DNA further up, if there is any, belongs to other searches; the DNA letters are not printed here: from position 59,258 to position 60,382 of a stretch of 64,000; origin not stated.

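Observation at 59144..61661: Cluster of two paralogous double-YbjQ (DUF74) proteins plus two small hypotheticals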

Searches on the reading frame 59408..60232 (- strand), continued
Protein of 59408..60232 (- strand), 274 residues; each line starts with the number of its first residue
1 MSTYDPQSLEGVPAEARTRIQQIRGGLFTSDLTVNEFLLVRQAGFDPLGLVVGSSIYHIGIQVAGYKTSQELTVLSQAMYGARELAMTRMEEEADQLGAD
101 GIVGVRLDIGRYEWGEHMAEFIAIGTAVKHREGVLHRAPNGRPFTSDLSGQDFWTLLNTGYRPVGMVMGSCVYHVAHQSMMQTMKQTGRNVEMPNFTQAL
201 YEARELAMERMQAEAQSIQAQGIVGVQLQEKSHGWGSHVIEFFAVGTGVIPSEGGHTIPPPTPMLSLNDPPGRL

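Call 71: find_encoding_contigs(protein=P0334, flank=5000, max_places=1)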
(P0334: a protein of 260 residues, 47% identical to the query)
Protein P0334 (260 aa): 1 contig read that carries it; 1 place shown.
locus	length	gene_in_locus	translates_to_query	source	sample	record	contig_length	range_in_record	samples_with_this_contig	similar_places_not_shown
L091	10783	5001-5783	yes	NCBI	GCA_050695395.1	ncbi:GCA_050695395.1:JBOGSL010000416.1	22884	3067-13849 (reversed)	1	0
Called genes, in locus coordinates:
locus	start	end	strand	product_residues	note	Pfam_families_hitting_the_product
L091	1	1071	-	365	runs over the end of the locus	PF00140:Sigma70_r1_2, PF04542:Sigma70_r2, PF04539:Sigma70_r3, PF04545:Sigma70_r4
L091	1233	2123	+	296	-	PF00491:Arginase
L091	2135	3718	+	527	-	PF00884:Sulfatase (weak), PF01663:Phosphodiest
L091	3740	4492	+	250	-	PF00486:Trans_reg_C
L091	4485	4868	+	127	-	-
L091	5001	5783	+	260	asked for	PF01906:YbjQ_1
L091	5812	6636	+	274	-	PF01906:YbjQ_1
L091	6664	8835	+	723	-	PF13567:DUF4131, PF03772:Competence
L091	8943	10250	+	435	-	PF05958:tRNA_U5-meth_tr, PF05175:MTS (weak)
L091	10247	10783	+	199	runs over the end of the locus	PF02545:Maf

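Call 72: find_encoding_contigs(protein=P0288, flank=5000, max_places=1)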
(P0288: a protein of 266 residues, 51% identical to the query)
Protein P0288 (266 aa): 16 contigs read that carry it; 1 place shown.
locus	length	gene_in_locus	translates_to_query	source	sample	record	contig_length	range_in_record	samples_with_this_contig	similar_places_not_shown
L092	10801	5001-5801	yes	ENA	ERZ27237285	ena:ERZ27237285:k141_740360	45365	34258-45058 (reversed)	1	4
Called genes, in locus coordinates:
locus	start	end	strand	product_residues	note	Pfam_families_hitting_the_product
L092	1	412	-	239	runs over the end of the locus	?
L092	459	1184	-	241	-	PF00440:TetR_N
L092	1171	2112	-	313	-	PF11583:AurF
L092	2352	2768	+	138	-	-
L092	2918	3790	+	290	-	PF01906:YbjQ_1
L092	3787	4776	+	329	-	PF01906:YbjQ_1 (faint)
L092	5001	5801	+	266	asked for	PF01906:YbjQ_1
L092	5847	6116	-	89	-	-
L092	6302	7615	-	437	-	PF02771:Acyl-CoA_dh_N, PF02770:Acyl-CoA_dh_M, PF00441:Acyl-CoA_dh_1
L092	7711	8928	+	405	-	PF02771:Acyl-CoA_dh_N, PF02770:Acyl-CoA_dh_M, PF00441:Acyl-CoA_dh_1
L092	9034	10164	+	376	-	PF02771:Acyl-CoA_dh_N, PF02770:Acyl-CoA_dh_M (weak), PF00441:Acyl-CoA_dh_1, PF08028:Acyl-CoA_dh_2 (weak)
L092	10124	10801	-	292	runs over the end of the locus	PF00561:Abhydrolase_1, PF12146:Hydrolase_4, PF12697:Abhydrolase_6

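Call 73: find_encoding_contigs(protein=P0300, flank=5000, max_places=1)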
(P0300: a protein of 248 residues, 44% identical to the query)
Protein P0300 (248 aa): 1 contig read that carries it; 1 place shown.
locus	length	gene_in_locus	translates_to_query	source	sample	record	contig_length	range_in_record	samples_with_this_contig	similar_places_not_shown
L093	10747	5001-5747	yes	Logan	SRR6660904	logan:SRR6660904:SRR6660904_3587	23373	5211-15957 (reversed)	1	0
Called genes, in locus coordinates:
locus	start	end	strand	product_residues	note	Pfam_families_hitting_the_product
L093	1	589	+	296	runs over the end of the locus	-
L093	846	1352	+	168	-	-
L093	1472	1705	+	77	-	-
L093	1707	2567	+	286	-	-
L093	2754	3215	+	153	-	-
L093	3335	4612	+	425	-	PF05816:TelA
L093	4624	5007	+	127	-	-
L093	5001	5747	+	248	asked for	PF01906:YbjQ_1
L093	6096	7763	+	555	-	PF04917:Shufflon_N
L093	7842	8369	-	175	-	-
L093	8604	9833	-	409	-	-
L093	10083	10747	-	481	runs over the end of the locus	PF04917:Shufflon_N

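Call 75: search_dna_similar(query=P0300, collection=plasmids, mode=protein, max_evalue=0.00001, max_rows=25)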
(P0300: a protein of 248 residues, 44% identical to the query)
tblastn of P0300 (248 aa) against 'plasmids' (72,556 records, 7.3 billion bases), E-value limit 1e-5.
Records with a match: 3; places in all: 6; records where one place covers at least 80% of the query: 2.
Best place of each record, by identity: <60% 3.
By first word of the organism name: Streptomyces 2; Aulosira 1.
By predicted mobility (MOB-suite, as given by PLSDB): non-mobilizable 2; conjugative 1.
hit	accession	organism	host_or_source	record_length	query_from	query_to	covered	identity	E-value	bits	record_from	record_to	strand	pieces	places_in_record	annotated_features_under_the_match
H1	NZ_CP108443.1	Streptomyces sp. NBC_01276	-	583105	33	248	87%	46.1%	1e-56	201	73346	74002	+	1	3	heavy metal-binding domain-containing protein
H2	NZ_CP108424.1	Streptomyces sp. NBC_01294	-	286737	33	248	87%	45.7%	4e-56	199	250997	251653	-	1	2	heavy metal-binding domain-containing protein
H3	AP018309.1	Aulosira laxa NIES-50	-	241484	33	226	78%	33.3%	1e-19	94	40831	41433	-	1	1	hypothetical protein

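Call 76: get_annotated_region(hit=H1, flank=6000)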
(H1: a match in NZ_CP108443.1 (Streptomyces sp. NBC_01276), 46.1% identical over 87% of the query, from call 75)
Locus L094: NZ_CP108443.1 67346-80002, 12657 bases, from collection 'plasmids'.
description: Streptomyces sp. NBC_01276 plasmid unnamed1, complete sequence
organism: Streptomyces sp. NBC_01276 (NCBI taxid 2903808)
taxonomy: Bacteria; Actinomycetota; Actinomycetes; Kitasatosporales; Streptomycetaceae; Streptomyces; Streptomyces sp. NBC 01276
host: -; source: -; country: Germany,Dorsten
typing (MOB-suite, as given by PLSDB): non-mobilizable; mating-pair formation MPF_T
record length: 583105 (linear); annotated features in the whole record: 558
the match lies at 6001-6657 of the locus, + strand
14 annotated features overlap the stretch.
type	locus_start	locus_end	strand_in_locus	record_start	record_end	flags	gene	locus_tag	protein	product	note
CDS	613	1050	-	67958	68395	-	-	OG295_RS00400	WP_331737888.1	hypothetical protein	-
CDS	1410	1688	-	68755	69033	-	-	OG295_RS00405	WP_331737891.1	antibiotic biosynthesis monooxygenase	-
CDS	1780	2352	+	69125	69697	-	-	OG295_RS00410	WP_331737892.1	TetR/AcrR family transcriptional regulator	GO:0006355 - regulation of DNA-templated transcription [Evidence IEA]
CDS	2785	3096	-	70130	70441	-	-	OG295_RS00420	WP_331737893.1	hypothetical protein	-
CDS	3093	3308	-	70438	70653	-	-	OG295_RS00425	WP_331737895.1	hypothetical protein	-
CDS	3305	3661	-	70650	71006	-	-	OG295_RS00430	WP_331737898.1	hypothetical protein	-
CDS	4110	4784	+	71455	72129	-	-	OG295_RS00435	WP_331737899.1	hypothetical protein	-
CDS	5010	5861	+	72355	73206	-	-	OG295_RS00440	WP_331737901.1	heavy metal-binding domain-containing protein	-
CDS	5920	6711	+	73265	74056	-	-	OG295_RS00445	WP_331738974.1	heavy metal-binding domain-containing protein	-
CDS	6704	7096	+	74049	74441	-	-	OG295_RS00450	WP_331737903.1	hypothetical protein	-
CDS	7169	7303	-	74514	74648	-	-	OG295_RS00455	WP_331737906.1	hypothetical protein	-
CDS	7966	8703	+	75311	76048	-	-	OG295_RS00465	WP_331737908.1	DUF6193 family natural product biosynthesis protein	-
CDS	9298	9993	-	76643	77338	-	-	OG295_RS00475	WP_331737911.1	hypothetical protein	-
CDS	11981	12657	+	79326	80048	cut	-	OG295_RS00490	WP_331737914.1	hypothetical protein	-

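Call 79: find_encoding_contigs(protein=P0307, flank=5000, max_places=1)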
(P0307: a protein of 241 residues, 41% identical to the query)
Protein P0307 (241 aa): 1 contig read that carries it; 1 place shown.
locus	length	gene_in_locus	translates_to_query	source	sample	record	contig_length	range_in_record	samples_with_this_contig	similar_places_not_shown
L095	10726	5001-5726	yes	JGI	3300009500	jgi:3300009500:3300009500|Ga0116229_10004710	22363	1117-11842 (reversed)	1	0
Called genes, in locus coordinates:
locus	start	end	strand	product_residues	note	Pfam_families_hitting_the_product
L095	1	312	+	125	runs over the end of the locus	PF01245:Ribosomal_L19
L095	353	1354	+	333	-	PF10502:Peptidase_S26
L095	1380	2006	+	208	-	PF01351:RNase_HII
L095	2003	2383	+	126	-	PF08378:NERD (weak), PF02021:UPF0102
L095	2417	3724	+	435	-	PF00275:EPSP_synthase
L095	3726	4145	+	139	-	-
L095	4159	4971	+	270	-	PF01906:YbjQ_1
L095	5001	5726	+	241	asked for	PF01906:YbjQ_1 (weak)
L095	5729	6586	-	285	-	PF08668:HDOD, PF01966:HD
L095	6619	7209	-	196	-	PF03975:CheD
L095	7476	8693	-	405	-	PF05090:HTTM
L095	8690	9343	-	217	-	-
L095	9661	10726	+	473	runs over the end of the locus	PF03951:Gln-synt_N, PF00120:Gln-synt_C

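Call 80: find_encoding_contigs(protein=P0389, flank=5000, max_places=1)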
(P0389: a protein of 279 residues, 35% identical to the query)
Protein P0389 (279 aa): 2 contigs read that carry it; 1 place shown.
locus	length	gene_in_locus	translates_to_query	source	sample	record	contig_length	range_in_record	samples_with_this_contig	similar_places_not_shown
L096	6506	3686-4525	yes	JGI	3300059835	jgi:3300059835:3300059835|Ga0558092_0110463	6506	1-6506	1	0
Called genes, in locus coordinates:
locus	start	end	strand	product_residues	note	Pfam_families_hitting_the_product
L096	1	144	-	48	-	?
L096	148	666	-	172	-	-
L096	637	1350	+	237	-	-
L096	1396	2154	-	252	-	PF01925:TauE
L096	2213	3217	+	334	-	PF02543:Carbam_trans_N (faint), PF00814:TsaD, PF22521:HypF_C_2 (weak)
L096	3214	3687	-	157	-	-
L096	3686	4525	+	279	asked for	PF01906:YbjQ_1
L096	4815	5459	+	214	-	-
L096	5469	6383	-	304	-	-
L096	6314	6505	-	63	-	?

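Call 93: search_dna_similar(query=window:59408-60232:-, collection=plasmids, mode=protein, max_evalue=1e-8, max_rows=40)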
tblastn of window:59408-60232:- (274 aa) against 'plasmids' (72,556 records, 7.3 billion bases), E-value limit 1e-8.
Records with a match: 3; places in all: 6; records where one place covers at least 80% of the query: 2.
Best place of each record, by identity: 60-80% 2; <60% 1.
By first word of the organism name: Streptomyces 2; Aulosira 1.
By predicted mobility (MOB-suite, as given by PLSDB): non-mobilizable 2; conjugative 1.
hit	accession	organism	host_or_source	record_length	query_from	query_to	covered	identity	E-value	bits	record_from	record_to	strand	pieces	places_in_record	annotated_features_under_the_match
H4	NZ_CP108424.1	Streptomyces sp. NBC_01294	-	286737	8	267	95%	61.3%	7e-96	315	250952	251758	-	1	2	heavy metal-binding domain-containing protein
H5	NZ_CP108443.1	Streptomyces sp. NBC_01276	-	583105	24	268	89%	62.4%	1e-92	306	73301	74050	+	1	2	heavy metal-binding domain-containing protein | hypothetical protein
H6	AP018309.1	Aulosira laxa NIES-50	-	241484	27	230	74%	42.9%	1e-41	159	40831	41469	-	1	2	hypothetical protein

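Call 94: search_dna_similar(query=window:59408-60232:-, collection=phages, mode=protein, max_evalue=0.00001, max_rows=20)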
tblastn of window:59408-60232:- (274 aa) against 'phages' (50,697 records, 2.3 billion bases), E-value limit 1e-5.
No match.

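Call 95: get_annotated_region(hit=H6, flank=5000)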
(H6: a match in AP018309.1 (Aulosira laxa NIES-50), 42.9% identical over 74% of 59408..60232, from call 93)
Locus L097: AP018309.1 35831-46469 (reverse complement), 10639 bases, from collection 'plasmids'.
description: Aulosira laxa NIES-50 plasmid plasmid2 DNA, complete genome
organism: Aulosira laxa NIES-50 (NCBI taxid 1541988)
taxonomy: Bacteria; Cyanobacteriota; Cyanophyceae; Nostocales; Fortieaceae; Aulosira; Aulosira laxa; Aulosira laxa NIES-50
host: -; source: -; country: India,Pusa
typing (MOB-suite, as given by PLSDB): conjugative; relaxase MOBF; mating-pair formation MPF_T
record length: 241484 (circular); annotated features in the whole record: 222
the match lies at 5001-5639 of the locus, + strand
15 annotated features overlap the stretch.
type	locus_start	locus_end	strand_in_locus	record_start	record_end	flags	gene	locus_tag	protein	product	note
CDS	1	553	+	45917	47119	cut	-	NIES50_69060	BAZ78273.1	hypothetical protein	-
CDS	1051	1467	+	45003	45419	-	-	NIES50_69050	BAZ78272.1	fdxN element excision controlling factor protein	-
CDS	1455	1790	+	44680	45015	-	xisI_2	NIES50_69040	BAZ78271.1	fdxN element excision controlling factor protein XisI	-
CDS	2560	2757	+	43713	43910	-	-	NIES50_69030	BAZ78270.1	hypothetical protein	-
CDS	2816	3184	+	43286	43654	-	-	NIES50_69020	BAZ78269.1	hypothetical protein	-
CDS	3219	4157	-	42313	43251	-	-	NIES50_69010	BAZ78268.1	hypothetical protein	-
CDS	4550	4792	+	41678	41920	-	-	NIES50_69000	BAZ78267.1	hypothetical protein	-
CDS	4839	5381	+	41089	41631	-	-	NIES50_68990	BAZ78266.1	hypothetical protein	-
CDS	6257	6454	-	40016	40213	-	-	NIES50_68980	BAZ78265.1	hypothetical protein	-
CDS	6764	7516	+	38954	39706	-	-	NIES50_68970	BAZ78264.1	antirestriction protein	-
CDS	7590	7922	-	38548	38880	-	-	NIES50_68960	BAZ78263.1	hypothetical protein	-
CDS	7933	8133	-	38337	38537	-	-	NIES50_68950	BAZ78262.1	hypothetical protein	-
CDS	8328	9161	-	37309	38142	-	-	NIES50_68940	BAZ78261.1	hypothetical protein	-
CDS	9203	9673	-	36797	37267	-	-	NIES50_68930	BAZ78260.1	hypothetical protein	-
CDS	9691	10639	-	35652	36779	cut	-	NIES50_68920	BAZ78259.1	hypothetical protein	-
